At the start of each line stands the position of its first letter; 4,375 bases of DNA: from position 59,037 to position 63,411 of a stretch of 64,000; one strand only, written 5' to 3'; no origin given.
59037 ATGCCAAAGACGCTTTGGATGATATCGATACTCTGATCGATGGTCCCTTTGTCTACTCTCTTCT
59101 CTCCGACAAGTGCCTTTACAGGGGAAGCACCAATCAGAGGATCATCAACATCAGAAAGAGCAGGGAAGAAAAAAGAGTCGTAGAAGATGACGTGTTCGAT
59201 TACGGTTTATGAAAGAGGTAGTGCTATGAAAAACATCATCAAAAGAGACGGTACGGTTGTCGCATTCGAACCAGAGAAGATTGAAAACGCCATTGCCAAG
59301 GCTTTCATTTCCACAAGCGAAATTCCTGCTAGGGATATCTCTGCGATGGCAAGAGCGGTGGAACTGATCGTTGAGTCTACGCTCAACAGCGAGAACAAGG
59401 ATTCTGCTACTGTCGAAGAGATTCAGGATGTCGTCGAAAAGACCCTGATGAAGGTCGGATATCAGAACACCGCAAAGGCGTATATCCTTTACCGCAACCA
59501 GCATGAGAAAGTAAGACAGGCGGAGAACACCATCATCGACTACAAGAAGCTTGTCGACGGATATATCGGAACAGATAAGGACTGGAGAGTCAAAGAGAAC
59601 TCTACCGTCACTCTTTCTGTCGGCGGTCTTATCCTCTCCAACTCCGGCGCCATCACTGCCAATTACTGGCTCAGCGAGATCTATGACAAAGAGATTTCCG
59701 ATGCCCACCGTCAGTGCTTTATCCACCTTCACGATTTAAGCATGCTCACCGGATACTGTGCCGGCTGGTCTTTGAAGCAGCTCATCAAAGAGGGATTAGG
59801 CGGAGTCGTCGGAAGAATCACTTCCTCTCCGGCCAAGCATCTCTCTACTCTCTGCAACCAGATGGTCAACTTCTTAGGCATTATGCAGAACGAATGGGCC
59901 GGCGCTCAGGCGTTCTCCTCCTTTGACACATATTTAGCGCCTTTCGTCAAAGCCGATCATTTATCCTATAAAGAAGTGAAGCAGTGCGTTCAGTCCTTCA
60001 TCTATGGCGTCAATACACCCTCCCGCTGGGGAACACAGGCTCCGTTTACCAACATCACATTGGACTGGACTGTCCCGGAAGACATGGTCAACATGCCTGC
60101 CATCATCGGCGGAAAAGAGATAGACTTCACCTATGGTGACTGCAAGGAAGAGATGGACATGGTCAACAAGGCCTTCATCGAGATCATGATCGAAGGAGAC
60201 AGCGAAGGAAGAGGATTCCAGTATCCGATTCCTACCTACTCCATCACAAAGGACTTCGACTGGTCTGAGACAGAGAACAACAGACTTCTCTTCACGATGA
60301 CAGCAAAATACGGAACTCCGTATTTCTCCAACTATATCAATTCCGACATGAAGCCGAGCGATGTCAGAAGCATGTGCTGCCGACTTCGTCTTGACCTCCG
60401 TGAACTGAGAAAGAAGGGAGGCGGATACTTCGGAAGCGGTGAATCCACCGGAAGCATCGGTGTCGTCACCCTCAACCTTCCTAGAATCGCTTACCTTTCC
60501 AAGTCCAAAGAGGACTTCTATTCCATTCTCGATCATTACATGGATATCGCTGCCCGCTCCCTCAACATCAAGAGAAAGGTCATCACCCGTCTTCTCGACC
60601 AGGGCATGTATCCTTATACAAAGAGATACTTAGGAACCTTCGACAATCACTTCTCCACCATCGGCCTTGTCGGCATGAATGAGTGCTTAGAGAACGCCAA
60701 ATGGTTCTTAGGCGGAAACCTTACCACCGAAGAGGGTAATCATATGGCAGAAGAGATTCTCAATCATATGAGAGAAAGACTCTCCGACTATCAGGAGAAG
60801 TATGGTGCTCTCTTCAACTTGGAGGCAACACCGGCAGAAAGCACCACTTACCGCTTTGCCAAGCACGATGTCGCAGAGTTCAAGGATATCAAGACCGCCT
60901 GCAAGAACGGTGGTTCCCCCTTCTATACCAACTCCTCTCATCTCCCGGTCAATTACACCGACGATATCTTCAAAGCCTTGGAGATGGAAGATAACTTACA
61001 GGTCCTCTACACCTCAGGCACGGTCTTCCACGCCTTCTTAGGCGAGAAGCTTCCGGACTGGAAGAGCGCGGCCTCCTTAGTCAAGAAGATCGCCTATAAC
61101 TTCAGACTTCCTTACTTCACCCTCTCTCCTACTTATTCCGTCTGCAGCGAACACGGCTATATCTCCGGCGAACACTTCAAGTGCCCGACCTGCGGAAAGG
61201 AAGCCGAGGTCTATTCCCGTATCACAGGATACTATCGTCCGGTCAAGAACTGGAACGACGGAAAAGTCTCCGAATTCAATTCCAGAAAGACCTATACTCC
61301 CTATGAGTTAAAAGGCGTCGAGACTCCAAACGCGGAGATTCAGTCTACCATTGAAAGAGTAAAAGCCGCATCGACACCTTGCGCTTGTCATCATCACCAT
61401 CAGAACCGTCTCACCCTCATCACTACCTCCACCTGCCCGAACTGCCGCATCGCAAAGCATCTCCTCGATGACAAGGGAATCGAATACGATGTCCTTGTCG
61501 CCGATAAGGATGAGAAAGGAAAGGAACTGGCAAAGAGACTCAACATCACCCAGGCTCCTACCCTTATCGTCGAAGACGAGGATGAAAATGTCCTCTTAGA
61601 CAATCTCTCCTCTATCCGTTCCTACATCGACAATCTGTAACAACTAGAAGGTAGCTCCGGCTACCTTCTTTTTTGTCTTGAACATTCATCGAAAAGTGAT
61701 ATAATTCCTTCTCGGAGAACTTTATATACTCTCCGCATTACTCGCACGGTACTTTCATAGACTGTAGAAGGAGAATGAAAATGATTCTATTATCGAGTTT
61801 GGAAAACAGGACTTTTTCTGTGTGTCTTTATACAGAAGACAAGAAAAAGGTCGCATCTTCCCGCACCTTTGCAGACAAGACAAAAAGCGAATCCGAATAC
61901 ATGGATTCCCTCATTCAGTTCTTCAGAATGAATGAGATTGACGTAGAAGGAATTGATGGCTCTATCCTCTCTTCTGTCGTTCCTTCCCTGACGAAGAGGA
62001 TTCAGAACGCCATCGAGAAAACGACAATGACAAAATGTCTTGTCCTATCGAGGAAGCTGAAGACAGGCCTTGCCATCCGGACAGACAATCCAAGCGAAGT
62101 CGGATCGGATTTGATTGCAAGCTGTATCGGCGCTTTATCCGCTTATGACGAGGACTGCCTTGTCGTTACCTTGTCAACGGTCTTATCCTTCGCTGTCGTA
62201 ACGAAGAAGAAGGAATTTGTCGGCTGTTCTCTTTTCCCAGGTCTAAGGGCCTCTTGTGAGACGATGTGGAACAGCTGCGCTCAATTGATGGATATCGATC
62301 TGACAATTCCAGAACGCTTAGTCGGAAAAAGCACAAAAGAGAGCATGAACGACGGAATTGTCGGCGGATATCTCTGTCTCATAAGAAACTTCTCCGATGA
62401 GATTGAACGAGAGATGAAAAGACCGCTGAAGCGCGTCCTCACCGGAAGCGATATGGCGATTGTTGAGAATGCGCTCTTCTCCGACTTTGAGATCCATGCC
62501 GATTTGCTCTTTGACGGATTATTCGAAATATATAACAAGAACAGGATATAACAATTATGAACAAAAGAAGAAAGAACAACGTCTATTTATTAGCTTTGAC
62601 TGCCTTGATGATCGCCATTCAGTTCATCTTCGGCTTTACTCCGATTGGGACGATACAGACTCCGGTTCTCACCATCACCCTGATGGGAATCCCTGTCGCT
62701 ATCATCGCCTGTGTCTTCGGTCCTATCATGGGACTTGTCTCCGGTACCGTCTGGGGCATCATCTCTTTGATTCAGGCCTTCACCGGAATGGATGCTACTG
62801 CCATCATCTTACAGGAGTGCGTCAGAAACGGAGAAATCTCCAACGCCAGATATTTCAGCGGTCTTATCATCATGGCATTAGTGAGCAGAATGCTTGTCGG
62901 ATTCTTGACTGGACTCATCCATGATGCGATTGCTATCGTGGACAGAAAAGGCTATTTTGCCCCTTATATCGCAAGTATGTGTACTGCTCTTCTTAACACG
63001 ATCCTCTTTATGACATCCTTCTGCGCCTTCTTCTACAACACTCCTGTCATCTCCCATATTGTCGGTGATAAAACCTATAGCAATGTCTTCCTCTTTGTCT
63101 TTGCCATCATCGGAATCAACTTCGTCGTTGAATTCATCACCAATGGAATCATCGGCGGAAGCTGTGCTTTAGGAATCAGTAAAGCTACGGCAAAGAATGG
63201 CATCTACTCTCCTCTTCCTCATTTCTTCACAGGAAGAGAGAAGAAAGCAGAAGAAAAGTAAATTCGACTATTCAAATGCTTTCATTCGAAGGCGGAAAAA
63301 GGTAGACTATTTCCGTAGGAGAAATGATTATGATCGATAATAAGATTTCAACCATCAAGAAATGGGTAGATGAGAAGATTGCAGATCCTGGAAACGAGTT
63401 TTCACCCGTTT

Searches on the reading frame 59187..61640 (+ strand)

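Call 23: search_protein_families(library=pfam, proteins=[window:59187-61640:+])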
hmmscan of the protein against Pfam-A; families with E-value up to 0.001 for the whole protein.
window:59187-61640:+ (817 aa): 4 families
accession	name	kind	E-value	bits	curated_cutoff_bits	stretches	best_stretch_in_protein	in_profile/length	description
PF13597.11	NRDD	-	7.1e-192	639.4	26.2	1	137-703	1-562/562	Anaerobic ribonucleoside-triphosphate reductase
PF03477.21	ATP-cone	-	9.3e-24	84.2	25.8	1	16-107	2-87/88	ATP cone domain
PF00462.30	Glutaredoxin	-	4.3e-09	36.9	22.9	1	743-798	2-58/60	Glutaredoxin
PF11230.13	YjjI-like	-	0.00085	18.2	23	0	421-543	222-349/485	Glycyl radical enzyme YjjI-like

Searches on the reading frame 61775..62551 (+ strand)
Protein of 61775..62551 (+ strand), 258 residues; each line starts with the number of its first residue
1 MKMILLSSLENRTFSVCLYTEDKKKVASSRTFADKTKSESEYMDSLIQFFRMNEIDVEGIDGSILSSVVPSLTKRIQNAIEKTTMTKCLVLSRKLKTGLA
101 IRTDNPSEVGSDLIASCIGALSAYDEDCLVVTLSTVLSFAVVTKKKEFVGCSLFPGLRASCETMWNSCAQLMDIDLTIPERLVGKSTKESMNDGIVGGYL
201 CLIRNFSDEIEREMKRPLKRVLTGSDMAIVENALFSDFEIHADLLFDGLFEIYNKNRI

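Call 65: search_protein_families(library=pfam, proteins=[window:61775-62551:+])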
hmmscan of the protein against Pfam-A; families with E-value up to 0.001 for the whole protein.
window:61775-62551:+ (258 aa): 1 family
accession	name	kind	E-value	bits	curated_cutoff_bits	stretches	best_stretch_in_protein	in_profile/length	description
PF03309.20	Pan_kinase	-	1.1e-39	136.9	24.7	1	17-206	13-202/205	Type III pantothenate kinase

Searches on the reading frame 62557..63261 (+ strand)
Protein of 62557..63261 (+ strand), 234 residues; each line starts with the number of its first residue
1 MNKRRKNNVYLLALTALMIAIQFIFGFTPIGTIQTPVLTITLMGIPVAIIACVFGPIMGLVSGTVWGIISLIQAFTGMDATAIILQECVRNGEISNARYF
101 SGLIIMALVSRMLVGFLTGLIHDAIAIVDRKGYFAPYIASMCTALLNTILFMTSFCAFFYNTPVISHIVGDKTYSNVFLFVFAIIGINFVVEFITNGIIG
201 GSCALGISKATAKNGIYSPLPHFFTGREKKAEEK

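Call 65: search_protein_families(library=pfam, proteins=[window:62557-63261:+])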
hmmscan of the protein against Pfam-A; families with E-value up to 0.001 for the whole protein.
window:62557-63261:+ (234 aa): 2 families
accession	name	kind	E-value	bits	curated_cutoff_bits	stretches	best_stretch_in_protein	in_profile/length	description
PF12822.12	ECF_trnsprt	-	1.3e-13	51.8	30.7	1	12-198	3-163/169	ECF transporter, substrate-specific component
PF09515.15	Thia_YuaJ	-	2.3e-06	28.3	25.8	1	14-74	3-62/177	Thiamine transporter protein (Thia_YuaJ)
